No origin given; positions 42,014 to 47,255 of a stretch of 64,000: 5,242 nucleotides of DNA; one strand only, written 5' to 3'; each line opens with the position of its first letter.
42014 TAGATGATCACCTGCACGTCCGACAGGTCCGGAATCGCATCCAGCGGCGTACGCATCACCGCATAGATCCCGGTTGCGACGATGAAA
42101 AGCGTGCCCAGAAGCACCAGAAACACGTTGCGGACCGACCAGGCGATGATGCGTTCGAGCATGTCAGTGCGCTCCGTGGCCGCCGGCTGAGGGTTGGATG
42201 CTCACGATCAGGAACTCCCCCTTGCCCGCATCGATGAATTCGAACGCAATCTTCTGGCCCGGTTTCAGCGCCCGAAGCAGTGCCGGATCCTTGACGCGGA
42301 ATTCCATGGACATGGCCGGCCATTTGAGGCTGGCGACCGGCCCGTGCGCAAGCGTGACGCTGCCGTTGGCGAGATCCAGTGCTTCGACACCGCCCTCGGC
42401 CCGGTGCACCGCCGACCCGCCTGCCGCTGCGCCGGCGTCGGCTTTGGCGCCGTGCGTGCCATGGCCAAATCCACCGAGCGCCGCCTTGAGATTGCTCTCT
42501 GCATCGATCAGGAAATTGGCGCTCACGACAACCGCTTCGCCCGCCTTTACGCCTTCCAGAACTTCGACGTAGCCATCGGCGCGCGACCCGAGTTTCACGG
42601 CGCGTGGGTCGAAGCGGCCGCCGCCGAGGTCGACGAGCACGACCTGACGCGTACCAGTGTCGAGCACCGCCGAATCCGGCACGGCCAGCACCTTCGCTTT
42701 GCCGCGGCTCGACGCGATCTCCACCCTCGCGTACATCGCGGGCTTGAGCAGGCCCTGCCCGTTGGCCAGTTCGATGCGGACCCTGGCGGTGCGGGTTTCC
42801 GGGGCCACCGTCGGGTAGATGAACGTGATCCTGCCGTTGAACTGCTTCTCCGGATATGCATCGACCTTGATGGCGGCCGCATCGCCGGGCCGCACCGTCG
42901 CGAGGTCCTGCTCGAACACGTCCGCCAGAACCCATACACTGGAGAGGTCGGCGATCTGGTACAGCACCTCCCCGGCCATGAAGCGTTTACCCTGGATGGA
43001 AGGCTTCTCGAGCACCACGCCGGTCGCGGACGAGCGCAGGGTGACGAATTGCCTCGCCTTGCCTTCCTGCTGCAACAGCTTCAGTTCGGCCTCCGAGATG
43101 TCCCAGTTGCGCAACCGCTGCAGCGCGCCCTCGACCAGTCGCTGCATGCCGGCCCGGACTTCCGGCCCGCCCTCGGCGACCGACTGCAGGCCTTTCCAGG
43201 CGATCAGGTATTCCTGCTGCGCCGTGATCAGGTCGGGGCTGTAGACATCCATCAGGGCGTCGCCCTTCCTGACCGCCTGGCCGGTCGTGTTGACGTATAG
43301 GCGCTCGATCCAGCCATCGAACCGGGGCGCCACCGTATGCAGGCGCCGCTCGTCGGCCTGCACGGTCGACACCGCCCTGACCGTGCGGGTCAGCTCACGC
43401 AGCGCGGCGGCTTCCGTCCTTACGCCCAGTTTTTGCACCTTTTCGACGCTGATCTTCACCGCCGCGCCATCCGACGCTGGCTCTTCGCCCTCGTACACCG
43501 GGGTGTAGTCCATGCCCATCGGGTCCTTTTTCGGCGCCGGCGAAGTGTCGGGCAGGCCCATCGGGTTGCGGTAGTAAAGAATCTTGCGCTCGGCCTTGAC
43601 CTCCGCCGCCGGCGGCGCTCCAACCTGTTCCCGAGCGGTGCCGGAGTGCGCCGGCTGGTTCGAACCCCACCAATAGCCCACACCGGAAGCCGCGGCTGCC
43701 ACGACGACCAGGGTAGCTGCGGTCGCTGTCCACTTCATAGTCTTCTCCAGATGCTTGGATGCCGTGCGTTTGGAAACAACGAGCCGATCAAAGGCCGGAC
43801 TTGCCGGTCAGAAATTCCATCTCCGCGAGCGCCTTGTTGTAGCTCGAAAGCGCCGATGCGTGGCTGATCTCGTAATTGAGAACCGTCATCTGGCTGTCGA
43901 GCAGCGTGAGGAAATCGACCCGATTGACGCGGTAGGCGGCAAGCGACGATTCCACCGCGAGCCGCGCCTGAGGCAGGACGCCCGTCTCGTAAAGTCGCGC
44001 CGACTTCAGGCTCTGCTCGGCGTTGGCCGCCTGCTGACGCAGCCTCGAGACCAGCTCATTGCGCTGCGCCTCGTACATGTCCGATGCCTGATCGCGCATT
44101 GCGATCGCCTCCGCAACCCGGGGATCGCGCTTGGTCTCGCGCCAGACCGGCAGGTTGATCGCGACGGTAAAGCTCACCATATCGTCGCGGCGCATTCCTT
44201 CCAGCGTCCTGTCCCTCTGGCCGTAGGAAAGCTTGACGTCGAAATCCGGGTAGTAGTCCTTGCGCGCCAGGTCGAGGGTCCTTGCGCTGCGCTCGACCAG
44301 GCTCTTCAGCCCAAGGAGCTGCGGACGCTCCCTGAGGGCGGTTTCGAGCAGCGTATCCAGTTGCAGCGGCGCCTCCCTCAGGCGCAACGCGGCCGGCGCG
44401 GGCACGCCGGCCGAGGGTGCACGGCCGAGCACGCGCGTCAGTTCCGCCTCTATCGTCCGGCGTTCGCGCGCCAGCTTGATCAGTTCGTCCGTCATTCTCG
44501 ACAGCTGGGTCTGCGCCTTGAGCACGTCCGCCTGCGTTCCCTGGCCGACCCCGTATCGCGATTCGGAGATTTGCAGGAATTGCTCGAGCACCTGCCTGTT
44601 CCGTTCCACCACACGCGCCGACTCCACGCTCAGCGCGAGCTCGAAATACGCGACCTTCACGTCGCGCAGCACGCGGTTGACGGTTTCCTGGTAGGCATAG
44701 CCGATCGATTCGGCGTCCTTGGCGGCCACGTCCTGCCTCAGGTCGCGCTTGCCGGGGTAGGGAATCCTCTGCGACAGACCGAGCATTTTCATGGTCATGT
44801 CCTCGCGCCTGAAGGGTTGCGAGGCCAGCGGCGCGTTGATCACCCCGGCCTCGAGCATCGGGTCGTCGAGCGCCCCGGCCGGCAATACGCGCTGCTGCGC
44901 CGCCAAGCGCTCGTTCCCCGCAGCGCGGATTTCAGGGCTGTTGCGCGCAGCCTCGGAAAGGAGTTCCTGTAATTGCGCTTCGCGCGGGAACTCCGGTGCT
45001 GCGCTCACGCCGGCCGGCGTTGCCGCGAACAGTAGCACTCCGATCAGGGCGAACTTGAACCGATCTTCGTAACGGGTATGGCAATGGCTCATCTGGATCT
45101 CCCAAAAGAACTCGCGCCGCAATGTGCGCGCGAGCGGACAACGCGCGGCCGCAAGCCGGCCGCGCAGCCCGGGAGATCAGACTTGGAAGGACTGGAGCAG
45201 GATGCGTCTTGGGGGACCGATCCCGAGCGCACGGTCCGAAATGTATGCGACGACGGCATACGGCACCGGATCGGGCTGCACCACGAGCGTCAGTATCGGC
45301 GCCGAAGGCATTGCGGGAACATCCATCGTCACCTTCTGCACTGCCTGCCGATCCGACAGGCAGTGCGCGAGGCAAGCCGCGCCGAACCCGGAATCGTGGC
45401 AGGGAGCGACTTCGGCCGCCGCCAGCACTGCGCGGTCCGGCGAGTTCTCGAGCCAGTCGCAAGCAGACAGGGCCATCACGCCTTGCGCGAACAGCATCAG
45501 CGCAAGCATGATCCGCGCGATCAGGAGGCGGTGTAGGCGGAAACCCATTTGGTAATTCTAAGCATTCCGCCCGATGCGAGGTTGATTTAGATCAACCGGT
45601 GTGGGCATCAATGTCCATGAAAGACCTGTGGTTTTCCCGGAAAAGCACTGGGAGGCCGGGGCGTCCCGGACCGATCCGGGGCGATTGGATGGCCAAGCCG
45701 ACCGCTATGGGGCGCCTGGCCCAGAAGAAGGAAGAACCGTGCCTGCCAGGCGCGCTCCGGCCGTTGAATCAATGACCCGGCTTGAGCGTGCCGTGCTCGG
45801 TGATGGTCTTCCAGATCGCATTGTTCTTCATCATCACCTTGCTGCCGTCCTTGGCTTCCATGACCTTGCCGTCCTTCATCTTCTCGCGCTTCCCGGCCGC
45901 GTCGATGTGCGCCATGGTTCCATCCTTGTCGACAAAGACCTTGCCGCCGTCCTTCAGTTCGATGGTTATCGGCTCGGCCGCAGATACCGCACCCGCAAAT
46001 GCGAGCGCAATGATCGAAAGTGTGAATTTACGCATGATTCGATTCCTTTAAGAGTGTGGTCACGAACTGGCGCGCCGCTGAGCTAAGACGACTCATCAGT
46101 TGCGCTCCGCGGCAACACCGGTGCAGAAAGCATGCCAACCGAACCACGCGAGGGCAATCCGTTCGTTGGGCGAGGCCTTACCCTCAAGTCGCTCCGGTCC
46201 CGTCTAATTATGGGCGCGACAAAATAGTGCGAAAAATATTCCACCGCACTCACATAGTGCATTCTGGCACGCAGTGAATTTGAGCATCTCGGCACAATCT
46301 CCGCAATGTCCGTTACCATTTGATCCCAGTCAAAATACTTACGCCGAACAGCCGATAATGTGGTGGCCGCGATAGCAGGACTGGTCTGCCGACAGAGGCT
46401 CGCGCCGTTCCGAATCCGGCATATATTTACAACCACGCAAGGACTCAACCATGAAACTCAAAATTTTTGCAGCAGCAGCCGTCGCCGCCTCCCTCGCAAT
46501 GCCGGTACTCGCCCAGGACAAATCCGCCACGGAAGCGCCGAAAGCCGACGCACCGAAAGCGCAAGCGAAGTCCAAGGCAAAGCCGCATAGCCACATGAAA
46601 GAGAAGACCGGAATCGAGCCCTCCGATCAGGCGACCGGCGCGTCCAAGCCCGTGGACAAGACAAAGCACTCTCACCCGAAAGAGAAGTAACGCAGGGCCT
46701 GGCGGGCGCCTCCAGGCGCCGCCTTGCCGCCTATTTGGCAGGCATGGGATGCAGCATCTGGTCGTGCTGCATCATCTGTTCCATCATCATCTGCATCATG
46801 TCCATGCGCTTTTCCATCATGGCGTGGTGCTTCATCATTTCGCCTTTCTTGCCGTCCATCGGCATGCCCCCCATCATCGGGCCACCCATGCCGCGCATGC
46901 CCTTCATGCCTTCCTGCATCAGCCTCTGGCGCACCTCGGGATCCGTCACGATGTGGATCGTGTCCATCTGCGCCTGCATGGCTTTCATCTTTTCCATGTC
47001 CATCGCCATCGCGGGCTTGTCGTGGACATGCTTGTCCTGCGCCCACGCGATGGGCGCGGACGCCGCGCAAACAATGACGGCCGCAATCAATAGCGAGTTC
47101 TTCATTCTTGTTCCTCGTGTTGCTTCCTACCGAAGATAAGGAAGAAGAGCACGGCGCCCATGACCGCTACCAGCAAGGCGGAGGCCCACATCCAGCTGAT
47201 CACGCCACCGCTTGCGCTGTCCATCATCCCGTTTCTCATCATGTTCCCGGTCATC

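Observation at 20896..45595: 24.6-kb unidirectional array that joins cusCBA-ccdA-copG copper efflux directly to the N-ATPase and a nucleotide-metabolism/cyclase block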

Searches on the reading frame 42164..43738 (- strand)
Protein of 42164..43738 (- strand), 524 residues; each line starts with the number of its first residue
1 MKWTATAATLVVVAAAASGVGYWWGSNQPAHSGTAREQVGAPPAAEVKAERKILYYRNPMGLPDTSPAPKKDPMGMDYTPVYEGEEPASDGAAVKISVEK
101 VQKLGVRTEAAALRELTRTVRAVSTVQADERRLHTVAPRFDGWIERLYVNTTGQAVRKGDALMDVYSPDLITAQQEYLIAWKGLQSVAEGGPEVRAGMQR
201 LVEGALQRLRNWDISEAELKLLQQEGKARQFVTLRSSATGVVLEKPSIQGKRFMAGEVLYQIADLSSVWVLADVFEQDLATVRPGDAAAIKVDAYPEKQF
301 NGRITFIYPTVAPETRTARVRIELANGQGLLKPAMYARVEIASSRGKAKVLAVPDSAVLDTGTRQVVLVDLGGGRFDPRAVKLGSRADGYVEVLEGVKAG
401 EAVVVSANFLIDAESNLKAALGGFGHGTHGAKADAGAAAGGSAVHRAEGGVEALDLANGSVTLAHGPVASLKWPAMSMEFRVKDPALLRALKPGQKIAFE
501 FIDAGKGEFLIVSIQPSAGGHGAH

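Call 5: search_protein_families(library=pfam, proteins=[window:42164-43738:-], max_evalue=0.01)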
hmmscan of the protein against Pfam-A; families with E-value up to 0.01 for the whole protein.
window:42164-43738:- (524 aa): 4 families
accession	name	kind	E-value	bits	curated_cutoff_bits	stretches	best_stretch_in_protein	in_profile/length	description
PF16576.10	HlyD_D23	-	1.2e-78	263.8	30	1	116-337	2-214/214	Barrel-sandwich domain of CusB or HlyD membrane-fusion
PF11604.15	CusF_Ec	-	9.1e-27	93.2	27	1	445-516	2-72/72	Copper binding periplasmic protein CusF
PF13437.12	HlyD_3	-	2.3e-21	76.9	22.2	1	233-332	1-104/106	HlyD family secretion protein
PF16572.11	HlyD_D4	-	0.0023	18.2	26.4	0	162-227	1-54/55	Long alpha hairpin domain of cation efflux system protein, CusB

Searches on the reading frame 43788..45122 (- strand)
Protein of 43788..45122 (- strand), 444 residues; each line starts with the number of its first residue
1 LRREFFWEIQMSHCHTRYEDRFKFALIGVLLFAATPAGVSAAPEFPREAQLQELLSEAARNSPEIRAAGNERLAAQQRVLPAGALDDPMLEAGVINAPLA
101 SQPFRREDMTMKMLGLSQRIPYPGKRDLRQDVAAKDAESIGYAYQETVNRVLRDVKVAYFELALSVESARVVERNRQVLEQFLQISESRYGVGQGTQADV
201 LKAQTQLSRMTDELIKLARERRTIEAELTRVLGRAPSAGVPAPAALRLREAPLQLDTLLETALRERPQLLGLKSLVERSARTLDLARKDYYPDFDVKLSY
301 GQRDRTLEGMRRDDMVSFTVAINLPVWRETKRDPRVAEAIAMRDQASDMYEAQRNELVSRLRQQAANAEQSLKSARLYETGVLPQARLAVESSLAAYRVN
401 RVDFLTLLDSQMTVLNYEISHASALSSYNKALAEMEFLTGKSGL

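Call 5: search_protein_families(library=pfam, proteins=[window:43788-45122:-], max_evalue=0.01)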
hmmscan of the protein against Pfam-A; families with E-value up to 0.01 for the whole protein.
window:43788-45122:- (444 aa): 1 family
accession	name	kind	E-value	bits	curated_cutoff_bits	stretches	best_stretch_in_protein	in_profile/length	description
PF02321.23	OEP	-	1.4e-43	149.4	22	2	255-440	1-187/187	Outer membrane efflux protein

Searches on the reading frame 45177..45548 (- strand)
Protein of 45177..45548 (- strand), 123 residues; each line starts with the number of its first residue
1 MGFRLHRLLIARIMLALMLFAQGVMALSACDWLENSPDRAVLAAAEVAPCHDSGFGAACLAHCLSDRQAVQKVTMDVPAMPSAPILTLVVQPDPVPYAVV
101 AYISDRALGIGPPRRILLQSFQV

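Call 5: search_protein_families(library=pfam, proteins=[window:45177-45548:-], max_evalue=0.01)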
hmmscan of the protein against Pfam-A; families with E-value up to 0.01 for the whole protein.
window:45177-45548:- (123 aa): 0 families

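Call 31: search_protein_families(library=ncbifam, proteins=[window:45177-45548:-], max_evalue=0.001)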
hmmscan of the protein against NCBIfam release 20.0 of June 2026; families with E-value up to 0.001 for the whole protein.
window:45177-45548:- (123 aa): 0 families

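Call 66: search_protein_families(library=pfam, proteins=[window:45177-45548:-], max_evalue=5)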
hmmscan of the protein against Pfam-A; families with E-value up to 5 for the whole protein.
window:45177-45548:- (123 aa): 1 family
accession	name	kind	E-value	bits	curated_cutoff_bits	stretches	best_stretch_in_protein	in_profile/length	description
PF07681.17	DoxX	-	0.047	14.8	23.6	1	8-29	2-23/85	DoxX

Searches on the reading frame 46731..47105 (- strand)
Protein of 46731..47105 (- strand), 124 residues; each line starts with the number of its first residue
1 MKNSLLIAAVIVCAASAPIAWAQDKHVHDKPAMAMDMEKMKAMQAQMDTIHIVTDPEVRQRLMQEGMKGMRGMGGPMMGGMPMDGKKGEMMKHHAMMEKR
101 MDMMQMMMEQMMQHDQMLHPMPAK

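Call 14: search_protein_families(library=pfam, proteins=[window:46731-47105:-], max_evalue=0.01)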
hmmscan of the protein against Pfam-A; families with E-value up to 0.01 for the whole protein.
window:46731-47105:- (124 aa): 0 families

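Call 66: search_protein_families(library=pfam, proteins=[window:46731-47105:-], max_evalue=5)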
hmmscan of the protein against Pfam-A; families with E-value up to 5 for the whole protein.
window:46731-47105:- (124 aa): 2 families
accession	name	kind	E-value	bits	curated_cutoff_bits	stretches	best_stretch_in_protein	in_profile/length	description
PF03744.18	BioW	-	0.064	13.2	25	1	24-115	57-148/239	6-carboxyhexanoate--CoA ligase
PF01934.22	HepT-like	-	0.071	13.3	23.5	1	28-73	42-86/120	Ribonuclease HepT-like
